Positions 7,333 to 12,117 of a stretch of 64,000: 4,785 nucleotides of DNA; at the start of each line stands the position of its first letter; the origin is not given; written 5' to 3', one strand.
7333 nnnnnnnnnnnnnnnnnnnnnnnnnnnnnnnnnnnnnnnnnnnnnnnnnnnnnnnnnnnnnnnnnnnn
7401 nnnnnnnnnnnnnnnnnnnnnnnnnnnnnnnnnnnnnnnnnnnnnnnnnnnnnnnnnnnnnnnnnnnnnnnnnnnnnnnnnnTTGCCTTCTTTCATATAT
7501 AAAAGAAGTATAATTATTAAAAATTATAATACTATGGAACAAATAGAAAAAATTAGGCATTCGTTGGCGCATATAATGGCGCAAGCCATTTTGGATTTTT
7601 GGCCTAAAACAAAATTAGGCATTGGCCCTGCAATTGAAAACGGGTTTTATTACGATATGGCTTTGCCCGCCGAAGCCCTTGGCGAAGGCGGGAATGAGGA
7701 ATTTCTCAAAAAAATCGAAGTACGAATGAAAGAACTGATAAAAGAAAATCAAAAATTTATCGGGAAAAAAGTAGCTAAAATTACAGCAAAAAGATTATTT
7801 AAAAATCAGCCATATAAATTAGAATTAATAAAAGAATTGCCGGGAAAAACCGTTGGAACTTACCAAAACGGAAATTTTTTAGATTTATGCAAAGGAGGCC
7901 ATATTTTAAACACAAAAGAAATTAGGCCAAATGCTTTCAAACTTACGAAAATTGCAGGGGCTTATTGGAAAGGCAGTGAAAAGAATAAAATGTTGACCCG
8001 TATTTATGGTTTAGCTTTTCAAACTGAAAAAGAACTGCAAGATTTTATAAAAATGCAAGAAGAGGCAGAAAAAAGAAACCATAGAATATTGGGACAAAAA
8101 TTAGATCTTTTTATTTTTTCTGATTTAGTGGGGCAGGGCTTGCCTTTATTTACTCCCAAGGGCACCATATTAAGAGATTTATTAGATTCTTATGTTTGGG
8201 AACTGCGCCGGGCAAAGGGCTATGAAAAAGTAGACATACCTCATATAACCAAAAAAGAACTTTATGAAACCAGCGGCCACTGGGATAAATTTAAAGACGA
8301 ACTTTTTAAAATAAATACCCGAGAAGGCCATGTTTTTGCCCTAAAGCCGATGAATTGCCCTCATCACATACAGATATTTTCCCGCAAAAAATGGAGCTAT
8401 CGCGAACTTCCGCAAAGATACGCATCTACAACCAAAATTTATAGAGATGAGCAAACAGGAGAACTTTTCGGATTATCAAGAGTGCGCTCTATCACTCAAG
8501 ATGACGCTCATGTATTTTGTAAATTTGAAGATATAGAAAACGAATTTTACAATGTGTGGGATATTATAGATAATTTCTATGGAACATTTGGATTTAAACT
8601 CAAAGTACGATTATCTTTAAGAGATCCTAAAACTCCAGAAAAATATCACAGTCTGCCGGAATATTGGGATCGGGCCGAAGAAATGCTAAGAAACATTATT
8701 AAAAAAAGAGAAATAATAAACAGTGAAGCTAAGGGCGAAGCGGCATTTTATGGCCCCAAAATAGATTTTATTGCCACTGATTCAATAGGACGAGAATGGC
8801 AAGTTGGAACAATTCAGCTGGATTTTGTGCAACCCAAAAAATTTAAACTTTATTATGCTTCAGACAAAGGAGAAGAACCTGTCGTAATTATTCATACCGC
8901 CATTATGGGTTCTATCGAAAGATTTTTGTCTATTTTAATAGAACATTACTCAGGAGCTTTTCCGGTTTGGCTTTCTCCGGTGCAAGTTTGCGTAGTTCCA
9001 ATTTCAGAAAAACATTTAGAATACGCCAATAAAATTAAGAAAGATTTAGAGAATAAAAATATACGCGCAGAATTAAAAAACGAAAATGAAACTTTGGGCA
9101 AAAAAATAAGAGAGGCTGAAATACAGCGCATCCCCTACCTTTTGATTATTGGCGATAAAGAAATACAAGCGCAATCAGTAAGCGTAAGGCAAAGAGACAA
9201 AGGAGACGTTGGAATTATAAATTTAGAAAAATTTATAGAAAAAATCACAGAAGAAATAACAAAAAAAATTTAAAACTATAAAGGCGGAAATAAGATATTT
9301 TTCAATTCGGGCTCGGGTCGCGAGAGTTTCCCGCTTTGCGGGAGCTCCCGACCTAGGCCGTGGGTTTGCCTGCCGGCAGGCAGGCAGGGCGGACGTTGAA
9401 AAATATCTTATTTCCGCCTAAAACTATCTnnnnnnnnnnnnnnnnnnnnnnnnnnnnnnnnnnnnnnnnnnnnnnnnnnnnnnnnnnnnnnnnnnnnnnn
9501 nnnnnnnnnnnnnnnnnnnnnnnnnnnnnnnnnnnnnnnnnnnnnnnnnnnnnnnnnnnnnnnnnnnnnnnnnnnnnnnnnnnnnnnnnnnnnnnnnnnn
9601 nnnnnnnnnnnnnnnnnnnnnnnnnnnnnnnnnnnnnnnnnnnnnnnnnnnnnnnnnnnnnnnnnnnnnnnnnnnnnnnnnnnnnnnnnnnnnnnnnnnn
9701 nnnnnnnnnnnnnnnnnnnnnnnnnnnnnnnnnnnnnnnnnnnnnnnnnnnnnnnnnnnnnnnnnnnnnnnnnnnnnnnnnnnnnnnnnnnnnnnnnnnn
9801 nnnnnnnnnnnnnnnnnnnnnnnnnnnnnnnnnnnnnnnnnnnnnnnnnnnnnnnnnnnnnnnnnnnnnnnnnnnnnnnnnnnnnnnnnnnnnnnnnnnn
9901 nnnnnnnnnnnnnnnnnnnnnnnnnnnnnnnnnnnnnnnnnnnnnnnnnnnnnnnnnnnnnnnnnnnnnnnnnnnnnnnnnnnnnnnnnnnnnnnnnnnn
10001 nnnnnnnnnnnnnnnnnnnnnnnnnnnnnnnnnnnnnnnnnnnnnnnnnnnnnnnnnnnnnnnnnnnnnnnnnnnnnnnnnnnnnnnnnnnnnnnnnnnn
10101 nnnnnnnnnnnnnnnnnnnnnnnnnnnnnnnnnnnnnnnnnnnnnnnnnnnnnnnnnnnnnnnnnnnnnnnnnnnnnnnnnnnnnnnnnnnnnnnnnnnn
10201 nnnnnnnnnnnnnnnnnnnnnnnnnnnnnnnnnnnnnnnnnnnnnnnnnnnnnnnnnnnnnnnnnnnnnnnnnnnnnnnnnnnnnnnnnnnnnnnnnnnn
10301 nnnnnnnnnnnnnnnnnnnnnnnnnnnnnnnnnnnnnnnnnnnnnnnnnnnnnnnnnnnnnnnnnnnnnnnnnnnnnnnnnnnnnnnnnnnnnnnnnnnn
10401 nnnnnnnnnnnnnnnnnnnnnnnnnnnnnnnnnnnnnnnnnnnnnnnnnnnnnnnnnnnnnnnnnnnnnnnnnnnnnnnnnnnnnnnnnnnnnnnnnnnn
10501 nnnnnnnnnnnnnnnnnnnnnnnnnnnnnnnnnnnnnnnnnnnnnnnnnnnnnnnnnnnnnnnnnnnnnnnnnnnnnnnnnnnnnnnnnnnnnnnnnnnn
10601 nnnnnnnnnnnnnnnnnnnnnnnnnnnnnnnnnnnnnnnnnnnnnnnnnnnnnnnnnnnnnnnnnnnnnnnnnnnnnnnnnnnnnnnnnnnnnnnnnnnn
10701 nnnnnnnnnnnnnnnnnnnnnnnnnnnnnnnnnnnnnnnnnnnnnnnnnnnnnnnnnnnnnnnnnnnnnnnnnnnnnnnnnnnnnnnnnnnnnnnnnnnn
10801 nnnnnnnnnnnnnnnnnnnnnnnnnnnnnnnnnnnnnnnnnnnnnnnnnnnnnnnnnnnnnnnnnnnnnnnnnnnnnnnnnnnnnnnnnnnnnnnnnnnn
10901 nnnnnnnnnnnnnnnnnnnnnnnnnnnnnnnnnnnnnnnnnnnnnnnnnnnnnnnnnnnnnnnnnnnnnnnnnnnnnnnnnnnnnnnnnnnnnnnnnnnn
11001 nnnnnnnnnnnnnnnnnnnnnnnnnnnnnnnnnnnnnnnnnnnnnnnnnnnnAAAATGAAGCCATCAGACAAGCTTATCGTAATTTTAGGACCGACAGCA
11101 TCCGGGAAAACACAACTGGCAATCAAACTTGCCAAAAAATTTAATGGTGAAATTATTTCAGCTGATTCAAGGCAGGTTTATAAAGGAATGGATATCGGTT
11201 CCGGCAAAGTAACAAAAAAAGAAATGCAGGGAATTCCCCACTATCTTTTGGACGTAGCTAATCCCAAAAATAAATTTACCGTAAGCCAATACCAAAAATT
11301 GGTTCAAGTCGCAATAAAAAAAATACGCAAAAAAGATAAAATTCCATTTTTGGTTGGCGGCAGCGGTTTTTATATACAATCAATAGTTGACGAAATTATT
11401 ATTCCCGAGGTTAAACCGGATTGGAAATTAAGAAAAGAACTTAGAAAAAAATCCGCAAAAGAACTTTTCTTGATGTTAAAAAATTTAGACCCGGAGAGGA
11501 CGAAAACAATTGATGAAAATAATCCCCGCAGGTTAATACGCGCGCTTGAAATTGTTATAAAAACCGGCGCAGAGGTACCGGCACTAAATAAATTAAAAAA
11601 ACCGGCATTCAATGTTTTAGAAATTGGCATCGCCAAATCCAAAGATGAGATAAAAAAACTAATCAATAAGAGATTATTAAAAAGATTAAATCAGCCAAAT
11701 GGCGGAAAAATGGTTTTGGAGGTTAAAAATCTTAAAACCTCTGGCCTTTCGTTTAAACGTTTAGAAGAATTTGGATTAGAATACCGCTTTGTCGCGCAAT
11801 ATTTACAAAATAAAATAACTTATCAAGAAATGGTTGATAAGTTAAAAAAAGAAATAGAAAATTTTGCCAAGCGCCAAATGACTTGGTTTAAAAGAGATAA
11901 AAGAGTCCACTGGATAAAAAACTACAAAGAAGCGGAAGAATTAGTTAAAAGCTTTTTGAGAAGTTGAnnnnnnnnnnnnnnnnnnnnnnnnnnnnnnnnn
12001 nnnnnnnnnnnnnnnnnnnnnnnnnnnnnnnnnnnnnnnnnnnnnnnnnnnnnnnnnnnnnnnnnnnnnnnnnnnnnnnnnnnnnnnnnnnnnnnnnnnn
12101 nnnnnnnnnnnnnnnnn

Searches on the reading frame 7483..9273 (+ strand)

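Call 73: search_protein_families(library=pfam, proteins=[window:7483-9273:+], max_evalue=0.00001)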
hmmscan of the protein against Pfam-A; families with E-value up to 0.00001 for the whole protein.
window:7483-9273:+ (596 aa): 3 families
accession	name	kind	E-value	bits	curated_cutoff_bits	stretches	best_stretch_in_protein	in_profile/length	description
PF00587.30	tRNA-synt_2b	-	7.5e-43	147.1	29.3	1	275-489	1-179/179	tRNA synthetase class II core domain (G, H, P, S and T)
PF03129.25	HGTP_anticodon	-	1.3e-25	89.8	21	1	501-590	1-93/94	Anticodon binding domain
PF07973.19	tRNA_SAD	-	6.3e-11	42.5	24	1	126-175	3-44/44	Threonyl and Alanyl tRNA synthetase second additional domain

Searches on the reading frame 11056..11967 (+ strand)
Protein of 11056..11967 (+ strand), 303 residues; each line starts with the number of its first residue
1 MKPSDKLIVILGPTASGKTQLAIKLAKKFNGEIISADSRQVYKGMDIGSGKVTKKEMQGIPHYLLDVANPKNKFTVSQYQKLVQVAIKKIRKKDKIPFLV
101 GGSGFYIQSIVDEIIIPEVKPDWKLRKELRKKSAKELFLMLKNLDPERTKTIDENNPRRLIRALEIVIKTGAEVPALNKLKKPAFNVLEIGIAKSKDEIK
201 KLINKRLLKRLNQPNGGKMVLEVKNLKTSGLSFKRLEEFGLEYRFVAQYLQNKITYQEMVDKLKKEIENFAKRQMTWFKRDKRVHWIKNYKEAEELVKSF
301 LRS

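Call 73: search_protein_families(library=pfam, proteins=[window:11056-11967:+], max_evalue=0.00001)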
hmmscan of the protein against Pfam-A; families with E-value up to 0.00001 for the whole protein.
window:11056-11967:+ (303 aa): 2 families
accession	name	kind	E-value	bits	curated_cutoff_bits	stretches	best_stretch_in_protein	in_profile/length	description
PF01715.23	IPPT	-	7.7e-65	219.4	23.6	1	40-281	1-243/243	IPP transferase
PF01745.22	IPT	-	1.3e-11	44.8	20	1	7-113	3-109/233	Isopentenyl transferase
